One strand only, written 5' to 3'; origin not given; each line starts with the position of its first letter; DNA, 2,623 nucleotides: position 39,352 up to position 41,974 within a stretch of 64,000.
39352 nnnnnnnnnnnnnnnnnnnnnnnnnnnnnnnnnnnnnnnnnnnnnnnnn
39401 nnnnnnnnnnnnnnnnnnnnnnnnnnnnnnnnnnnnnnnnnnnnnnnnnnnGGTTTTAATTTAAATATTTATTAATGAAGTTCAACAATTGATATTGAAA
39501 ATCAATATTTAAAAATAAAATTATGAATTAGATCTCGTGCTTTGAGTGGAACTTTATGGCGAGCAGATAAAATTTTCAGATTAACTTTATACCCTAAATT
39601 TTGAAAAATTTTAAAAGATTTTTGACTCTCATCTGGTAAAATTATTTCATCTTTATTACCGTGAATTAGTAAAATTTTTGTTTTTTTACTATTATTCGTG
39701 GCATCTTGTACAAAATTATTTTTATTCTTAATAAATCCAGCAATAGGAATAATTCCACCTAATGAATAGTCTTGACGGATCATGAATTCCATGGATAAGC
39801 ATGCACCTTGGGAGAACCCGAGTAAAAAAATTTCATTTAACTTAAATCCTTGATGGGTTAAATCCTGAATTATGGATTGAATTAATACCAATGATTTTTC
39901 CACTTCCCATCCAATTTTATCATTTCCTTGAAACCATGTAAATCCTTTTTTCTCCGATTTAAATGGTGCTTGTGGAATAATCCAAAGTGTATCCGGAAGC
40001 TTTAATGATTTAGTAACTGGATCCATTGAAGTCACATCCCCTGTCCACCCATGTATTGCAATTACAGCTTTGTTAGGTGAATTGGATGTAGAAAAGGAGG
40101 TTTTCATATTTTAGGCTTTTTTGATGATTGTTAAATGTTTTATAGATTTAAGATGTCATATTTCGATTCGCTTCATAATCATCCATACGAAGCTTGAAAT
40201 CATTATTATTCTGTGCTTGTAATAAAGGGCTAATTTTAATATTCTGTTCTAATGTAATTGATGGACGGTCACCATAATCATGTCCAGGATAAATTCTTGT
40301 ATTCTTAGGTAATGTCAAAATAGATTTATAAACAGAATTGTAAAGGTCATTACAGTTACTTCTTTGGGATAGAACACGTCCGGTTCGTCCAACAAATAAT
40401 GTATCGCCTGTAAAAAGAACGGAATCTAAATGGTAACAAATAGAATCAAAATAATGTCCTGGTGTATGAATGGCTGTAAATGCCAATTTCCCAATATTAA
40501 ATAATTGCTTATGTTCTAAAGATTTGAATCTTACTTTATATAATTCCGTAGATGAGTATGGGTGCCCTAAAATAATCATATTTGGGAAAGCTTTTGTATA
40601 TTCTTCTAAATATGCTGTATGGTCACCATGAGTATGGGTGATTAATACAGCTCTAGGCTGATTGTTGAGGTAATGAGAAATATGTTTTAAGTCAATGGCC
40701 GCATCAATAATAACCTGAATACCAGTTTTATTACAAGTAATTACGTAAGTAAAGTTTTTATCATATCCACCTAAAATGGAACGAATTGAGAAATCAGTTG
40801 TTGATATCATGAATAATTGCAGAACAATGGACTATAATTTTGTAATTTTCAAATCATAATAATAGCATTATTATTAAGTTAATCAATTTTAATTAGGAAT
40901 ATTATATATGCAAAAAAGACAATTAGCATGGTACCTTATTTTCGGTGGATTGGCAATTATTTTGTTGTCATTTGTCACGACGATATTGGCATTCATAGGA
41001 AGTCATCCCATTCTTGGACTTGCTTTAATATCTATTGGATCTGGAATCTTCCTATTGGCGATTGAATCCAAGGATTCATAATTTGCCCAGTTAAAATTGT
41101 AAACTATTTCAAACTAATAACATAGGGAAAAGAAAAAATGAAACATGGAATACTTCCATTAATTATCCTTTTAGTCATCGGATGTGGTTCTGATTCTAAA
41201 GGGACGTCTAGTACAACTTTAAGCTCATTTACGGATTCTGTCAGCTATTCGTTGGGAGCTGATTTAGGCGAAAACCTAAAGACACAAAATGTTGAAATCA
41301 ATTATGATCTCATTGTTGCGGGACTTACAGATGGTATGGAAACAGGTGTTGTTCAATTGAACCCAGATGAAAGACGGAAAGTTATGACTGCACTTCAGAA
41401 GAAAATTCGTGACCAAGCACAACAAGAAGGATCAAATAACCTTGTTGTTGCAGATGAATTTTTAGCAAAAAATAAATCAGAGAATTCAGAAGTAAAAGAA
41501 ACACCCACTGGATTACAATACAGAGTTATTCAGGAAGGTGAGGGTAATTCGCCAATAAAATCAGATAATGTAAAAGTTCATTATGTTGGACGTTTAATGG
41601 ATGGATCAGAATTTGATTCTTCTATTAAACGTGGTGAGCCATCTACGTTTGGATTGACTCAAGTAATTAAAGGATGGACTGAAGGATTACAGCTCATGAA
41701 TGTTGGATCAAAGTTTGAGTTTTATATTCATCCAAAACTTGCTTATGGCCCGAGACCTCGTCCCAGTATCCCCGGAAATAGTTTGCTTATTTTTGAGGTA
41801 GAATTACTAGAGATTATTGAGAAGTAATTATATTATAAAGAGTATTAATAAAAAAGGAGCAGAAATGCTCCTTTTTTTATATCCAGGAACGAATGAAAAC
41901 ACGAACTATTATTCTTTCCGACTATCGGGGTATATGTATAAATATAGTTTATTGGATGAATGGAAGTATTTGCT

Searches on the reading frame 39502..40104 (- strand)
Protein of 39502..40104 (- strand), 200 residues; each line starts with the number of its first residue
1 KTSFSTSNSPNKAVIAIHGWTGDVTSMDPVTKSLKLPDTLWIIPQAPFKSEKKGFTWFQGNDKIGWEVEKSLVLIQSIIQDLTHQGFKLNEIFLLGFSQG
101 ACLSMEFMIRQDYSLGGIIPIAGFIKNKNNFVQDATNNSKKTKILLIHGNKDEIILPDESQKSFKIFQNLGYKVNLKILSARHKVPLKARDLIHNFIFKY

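Call 47: search_protein_families(library=pfam, proteins=[window:39502-40104:-], max_evalue=0.0001)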
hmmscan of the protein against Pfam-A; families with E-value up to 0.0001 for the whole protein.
window:39502-40104:- (200 aa): 4 families
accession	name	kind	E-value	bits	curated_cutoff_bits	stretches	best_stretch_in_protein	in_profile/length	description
PF02230.22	Abhydrolase_2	-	6.5e-23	82.2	23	1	7-197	10-213/217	Phospholipase/Carboxylesterase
PF03959.19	FSH1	-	4.6e-11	43.2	21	1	48-190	63-206/211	Serine hydrolase (FSH1)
PF12146.15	Hydrolase_4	-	4.1e-07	30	27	0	78-131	65-117/239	Serine aminopeptidase, S33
PF06028.17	DUF915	-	8e-05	22.5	22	0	70-111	84-124/255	Alpha/beta hydrolase of unknown function (DUF915)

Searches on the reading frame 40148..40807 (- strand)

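Call 47: search_protein_families(library=pfam, proteins=[window:40148-40807:-], max_evalue=0.0001)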
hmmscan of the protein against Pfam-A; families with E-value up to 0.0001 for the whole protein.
window:40148-40807:- (219 aa): 1 family
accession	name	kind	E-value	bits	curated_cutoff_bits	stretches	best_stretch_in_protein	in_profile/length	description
PF00753.33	Lactamase_B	-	2.1e-17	64.2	22.7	1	20-176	8-196/196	Metallo-beta-lactamase superfamily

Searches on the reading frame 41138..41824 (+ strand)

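Call 47: search_protein_families(library=pfam, proteins=[window:41138-41824:+], max_evalue=0.0001)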
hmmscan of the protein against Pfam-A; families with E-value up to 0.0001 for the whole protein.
window:41138-41824:+ (229 aa): 2 families
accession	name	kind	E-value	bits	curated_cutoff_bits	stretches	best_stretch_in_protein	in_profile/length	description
PF00254.34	FKBP_C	-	2.4e-30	105.1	21.1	1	139-224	5-94/94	FKBP-type peptidyl-prolyl cis-trans isomerase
PF01346.23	FKBP_N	-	3.1e-22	79.7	22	1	33-130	2-97/97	Domain amino terminal to FKBP-type peptidyl-prolyl isomerase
